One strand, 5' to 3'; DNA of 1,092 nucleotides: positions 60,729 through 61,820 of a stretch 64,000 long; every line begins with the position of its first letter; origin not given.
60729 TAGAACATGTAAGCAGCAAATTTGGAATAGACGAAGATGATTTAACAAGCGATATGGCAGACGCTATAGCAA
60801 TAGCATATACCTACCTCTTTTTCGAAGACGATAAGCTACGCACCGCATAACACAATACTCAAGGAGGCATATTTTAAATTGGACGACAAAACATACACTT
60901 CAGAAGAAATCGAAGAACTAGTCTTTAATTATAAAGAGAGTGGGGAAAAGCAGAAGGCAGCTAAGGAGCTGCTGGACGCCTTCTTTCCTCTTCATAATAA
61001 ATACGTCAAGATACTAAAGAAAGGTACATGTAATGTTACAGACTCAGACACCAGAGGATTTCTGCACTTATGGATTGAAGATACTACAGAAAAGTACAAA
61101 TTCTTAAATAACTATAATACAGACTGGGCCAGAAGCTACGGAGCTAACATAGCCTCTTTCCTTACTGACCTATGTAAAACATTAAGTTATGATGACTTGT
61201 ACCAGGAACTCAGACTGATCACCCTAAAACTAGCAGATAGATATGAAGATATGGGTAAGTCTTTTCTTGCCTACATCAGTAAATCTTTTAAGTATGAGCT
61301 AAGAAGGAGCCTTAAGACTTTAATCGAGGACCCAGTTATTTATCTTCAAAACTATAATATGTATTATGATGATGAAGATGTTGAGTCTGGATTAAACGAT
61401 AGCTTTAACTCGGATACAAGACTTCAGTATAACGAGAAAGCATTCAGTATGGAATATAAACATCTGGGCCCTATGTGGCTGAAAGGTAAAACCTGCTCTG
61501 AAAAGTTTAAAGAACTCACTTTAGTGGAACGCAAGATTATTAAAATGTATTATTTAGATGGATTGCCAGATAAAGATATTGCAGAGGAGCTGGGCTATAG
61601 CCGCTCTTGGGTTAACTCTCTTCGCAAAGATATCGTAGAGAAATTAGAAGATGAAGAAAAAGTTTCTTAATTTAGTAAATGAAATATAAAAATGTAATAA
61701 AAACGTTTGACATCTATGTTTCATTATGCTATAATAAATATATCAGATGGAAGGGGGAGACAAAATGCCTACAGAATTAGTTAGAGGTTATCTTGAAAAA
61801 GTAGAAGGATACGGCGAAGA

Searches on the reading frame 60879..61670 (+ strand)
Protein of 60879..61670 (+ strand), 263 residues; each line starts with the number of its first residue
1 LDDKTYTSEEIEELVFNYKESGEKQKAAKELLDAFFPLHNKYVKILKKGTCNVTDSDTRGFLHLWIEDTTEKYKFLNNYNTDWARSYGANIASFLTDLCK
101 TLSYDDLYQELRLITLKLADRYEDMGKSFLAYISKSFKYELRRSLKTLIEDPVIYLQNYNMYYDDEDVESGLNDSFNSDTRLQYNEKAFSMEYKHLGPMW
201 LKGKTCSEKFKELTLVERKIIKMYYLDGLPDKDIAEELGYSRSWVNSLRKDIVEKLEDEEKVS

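Call 14: search_protein_families(library=phrogs, proteins=[window:60879-61670:+])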
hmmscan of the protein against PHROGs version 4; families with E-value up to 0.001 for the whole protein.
window:60879-61670:+ (263 aa): 7 families
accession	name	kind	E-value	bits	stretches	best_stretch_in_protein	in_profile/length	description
phrog_351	-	transcription regulation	6e-11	42.6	1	99-259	528-725/928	RNA polymerase sigma factor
phrog_36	-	transcription regulation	2.1e-10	41.6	1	216-259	143-186/220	transcriptional regulator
phrog_248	-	transcription regulation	1.3e-06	29.6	1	214-251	91-128/161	transcriptional activator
phrog_1740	-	transcription regulation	3.2e-06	26.9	1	94-258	72-214/567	RNA polymerase sigma factor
phrog_3512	-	transcription regulation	7.8e-05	23.9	1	212-256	65-109/130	sigma factor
phrog_37166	-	unknown function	0.00022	22.2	1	217-258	60-101/131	-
phrog_12058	-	unknown function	0.00055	19.3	0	213-251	192-230/768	-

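Call 48: search_protein_families(library=ncbifam, proteins=[window:60879-61667:+], max_evalue=0.1)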
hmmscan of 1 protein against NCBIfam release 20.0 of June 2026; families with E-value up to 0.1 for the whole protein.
window:60879-61667:+ (263 aa): 32 families (the best 25 are shown)
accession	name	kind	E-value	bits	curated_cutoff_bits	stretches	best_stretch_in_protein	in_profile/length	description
TIGR02937.1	sigma70-ECF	superfamily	3e-12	46.5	42.9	2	210-258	115-163/165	sigma-70 family RNA polymerase sigma factor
TIGR02479.1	FliA_WhiG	subfamily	6.4e-06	26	189.6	1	205-258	168-221/224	FliA/WhiG family RNA polymerase sigma factor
NF007230.0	PRK09648.1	subfamily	6.4e-05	22.8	209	1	100-133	53-86/195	RNA polymerase sigma factor ShbA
NF005413.0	PRK06986.1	subfamily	0.00012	22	201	1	193-258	170-234/241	RNA polymerase sigma factor FliA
TIGR02980.1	SigBFG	subfamily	0.00017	21.3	234.35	1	202-259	168-225/227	SigB/SigF/SigG family RNA polymerase sigma factor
NF005248.0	PRK06759.1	equivalog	0.00035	20.3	133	1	87-176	13-104/156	RNA polymerase factor sigma-70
TIGR02850.1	spore_sigG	equivalog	0.00095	18.7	457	1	197-257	191-251/254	RNA polymerase sporulation sigma factor SigG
TIGR02989.1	Sig-70_gvs1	subfamily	0.0015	18.5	124.55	0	87-153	10-76/158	RNA polymerase sigma-70 factor, Rhodopirellula/Verrucomicrobium family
NF006071.0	PRK08215.1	equivalog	0.0015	18.1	372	1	197-257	194-254/258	RNA polymerase sporulation sigma factor SigG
TIGR02983.1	SigE-fam_strep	subfamily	0.0019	18.1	141.55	1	208-257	106-155/162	SigE family RNA polymerase sigma factor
TIGR02941.1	Sigma_B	equivalog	0.0026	17.2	315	1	213-258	206-251/255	RNA polymerase sigma factor SigB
TIGR02985.1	Sig70_bacteroi1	subfamily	0.0033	17.7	126.4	1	206-248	108-150/162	RNA polymerase sigma-70 factor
NF009171.0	PRK12518.1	equivalog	0.0034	17.2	208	0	85-117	34-66/191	RNA polymerase sigma factor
TIGR01637.1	phage_arpU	subfamily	0.0046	17.2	43.1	1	210-249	78-119/136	ArpU family phage packaging/lysis transcriptional regulator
TIGR02846.1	spore_sigmaK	equivalog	0.0053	16.3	298.65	1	203-258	165-224/227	RNA polymerase sporulation sigma factor SigK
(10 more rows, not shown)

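Call 49: search_protein_families(library=pfam, proteins=[window:60879-61667:+], max_evalue=0.1)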
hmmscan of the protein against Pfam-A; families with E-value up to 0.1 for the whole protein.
window:60879-61667:+ (263 aa): 7 families
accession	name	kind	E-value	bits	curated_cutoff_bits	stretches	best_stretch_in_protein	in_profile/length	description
PF04545.22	Sigma70_r4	-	8.9e-08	32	24.1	1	212-256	4-48/50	Sigma-70, region 4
PF08281.18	Sigma70_r4_2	-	8.2e-06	25.8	25.7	1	212-248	10-46/54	Sigma-70, region 4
PF13384.12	HTH_23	-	4.4e-05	23.6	24.6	1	220-251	10-40/50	Homeodomain-like domain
PF13936.12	HTH_38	-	0.0004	20.5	27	1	209-243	1-35/44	Helix-turn-helix domain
PF04542.20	Sigma70_r2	-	0.0017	18.5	24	1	91-144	9-64/71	Sigma-70 region 2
PF00196.25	GerE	-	0.0056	16.7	23.5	1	213-257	3-46/57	Bacterial regulatory proteins, luxR family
PF08535.16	KorB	-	0.021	15.2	22.3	0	227-247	2-22/89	KorB domain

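Call 50: search_solved_structures(query=window:60879-61667:+, max_evalue=1)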
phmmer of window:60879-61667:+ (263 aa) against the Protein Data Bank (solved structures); distinct sequences matched with E-value up to 1: 5.
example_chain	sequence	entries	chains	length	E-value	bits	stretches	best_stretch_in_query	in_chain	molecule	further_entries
8x6g_H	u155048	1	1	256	0.099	15.3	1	214-258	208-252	RNA polymerase sigma factor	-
4rmb_A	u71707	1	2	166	0.21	14.2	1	38-94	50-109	Serine rich repeat protein-1 (Srr-1)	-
5f64_A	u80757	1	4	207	0.3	13.7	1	207-258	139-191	Positive transcription regulator EvgA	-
8zwn_A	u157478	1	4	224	0.35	13.5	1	207-258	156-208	DNA-binding transcriptional activator EvgA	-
7vim_A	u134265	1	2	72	0.36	13.5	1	212-258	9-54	Protein EsrB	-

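Call 71: search_protein_families(library=padloc, proteins=[window:60879-61667:+], max_evalue=0.01)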
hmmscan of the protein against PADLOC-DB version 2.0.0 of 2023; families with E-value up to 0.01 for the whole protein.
window:60879-61667:+ (263 aa): 1 family
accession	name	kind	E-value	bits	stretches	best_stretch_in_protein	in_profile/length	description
PDLC01851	CARF3--CARF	-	0.0086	13.5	0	211-258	208-254/279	-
